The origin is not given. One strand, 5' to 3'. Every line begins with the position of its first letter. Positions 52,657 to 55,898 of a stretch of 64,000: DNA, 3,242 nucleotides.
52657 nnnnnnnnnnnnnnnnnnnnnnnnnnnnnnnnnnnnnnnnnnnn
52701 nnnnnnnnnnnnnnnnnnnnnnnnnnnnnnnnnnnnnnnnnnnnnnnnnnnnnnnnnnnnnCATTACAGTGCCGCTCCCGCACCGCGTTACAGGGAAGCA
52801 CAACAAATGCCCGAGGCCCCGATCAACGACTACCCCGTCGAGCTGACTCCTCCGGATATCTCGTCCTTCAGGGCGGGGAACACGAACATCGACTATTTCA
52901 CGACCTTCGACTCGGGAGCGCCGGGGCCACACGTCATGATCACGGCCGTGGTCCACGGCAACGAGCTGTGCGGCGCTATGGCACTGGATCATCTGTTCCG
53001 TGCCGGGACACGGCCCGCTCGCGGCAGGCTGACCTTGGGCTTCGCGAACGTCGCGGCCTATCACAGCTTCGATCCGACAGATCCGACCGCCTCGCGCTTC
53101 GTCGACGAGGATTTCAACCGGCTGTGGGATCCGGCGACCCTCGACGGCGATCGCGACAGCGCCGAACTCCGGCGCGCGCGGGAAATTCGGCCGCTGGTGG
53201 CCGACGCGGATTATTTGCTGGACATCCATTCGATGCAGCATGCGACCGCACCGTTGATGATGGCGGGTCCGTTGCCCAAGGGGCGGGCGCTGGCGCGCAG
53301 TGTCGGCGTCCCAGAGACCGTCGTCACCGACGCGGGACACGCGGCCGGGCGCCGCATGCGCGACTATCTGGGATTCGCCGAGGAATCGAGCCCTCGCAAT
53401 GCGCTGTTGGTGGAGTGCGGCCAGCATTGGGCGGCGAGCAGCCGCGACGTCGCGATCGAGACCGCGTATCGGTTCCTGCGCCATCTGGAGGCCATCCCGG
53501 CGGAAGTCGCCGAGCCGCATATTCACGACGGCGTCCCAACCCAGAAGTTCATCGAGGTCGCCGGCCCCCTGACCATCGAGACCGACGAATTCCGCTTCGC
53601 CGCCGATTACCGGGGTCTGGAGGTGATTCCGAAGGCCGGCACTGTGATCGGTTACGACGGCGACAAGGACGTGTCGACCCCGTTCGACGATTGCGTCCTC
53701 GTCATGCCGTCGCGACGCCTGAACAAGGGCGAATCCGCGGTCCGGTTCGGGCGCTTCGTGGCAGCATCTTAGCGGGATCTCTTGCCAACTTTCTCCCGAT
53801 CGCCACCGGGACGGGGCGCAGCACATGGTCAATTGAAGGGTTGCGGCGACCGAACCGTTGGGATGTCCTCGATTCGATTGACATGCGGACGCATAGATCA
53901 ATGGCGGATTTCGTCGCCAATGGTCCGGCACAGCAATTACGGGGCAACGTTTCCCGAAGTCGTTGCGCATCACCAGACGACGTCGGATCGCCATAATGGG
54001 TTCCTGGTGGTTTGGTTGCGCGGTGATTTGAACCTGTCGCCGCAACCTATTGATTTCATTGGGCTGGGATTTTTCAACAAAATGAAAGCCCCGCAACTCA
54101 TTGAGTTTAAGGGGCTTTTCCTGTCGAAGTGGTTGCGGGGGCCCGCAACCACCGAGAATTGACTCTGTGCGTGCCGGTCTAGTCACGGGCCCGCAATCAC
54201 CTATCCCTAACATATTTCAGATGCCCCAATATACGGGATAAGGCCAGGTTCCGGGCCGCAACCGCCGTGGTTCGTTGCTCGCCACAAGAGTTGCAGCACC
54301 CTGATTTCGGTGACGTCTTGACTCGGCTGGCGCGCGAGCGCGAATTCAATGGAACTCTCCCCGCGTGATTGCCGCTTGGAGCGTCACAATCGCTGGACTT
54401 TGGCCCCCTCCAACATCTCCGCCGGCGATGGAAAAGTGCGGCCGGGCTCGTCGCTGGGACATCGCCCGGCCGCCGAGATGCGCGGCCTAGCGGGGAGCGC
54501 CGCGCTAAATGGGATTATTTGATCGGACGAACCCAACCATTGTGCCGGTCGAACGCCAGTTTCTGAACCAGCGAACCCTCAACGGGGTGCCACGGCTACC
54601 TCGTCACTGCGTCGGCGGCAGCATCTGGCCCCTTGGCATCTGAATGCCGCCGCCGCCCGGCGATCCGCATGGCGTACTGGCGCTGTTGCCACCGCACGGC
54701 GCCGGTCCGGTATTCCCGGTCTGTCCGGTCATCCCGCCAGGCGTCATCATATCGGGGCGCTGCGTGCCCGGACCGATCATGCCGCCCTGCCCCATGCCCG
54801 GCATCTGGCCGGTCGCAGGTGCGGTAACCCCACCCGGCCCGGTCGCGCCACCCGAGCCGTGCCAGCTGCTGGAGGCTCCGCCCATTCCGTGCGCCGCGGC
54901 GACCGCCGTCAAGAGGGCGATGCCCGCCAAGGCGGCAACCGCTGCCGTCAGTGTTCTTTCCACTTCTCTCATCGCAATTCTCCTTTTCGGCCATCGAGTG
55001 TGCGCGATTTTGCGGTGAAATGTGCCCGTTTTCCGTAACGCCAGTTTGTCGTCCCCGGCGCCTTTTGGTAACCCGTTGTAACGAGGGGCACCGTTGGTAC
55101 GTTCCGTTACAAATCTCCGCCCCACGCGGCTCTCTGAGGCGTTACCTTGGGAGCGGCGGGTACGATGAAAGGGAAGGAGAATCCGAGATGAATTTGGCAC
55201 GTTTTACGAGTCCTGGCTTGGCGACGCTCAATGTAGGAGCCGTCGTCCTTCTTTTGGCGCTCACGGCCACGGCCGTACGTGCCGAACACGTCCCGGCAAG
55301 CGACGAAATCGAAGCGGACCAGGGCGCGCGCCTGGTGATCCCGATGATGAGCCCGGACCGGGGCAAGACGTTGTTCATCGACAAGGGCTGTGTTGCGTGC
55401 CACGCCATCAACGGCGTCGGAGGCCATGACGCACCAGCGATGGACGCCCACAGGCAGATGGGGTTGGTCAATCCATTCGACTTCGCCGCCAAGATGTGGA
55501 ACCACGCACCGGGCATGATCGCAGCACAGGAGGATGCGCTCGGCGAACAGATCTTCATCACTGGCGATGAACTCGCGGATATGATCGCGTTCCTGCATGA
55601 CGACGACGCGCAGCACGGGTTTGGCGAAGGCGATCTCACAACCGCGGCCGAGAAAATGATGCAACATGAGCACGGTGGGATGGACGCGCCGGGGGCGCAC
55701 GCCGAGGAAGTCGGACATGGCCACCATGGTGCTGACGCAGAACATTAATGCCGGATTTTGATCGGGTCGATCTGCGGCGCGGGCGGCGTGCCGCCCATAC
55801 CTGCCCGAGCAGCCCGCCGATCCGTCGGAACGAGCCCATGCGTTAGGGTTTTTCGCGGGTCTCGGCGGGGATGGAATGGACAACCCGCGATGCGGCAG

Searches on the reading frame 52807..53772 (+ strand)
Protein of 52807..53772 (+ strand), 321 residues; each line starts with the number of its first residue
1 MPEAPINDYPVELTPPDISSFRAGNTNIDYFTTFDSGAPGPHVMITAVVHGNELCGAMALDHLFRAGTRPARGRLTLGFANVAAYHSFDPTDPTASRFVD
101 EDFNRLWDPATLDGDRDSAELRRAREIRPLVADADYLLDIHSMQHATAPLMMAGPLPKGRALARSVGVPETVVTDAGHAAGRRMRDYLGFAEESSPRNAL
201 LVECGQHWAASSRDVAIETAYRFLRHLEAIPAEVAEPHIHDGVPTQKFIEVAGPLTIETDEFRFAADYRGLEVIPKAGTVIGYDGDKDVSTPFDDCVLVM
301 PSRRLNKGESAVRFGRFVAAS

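Call 23: search_protein_families(library=pfam, proteins=[window:52807-53772:+])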
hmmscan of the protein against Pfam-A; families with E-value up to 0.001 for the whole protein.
window:52807-53772:+ (321 aa): 1 family
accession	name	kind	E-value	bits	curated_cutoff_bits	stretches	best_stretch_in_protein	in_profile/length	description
PF24827.1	AstE_AspA_cat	-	7.3e-13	48.9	25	1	39-206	1-169/192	Succinylglutamate desuccinylase/Aspartoacylase catalytic domain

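Call 72: search_protein_families(library=ncbifam, proteins=[window:52807-53772:+], max_evalue=0.001)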
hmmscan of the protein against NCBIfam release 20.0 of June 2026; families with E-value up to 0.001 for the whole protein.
window:52807-53772:+ (321 aa): 2 families
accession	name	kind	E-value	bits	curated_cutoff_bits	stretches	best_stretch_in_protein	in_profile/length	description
NF002601.0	PRK02259.1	equivalog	1.7e-06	27.4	180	1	42-143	6-108/293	aspartoacylase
NF003706.0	PRK05324.1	subfamily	9.1e-06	24.9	170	1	41-132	50-136/336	succinylglutamate desuccinylase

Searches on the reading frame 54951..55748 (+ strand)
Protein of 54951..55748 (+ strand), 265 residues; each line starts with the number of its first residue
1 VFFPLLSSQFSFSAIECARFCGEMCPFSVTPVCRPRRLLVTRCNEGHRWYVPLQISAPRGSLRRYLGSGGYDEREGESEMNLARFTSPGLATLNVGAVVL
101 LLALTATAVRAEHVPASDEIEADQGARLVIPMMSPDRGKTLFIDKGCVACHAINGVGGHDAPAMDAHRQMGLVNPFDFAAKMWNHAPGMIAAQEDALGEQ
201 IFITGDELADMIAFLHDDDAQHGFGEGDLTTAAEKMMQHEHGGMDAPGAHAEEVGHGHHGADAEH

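Call 63: search_protein_families(library=pfam, proteins=[window:54951-55748:+])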
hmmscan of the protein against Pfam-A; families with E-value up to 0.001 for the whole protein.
window:54951-55748:+ (265 aa): 1 family
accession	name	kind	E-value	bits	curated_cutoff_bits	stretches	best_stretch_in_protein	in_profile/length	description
PF00034.26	Cytochrom_C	-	8.4e-07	30.7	21.3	1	136-216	2-87/90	Cytochrome c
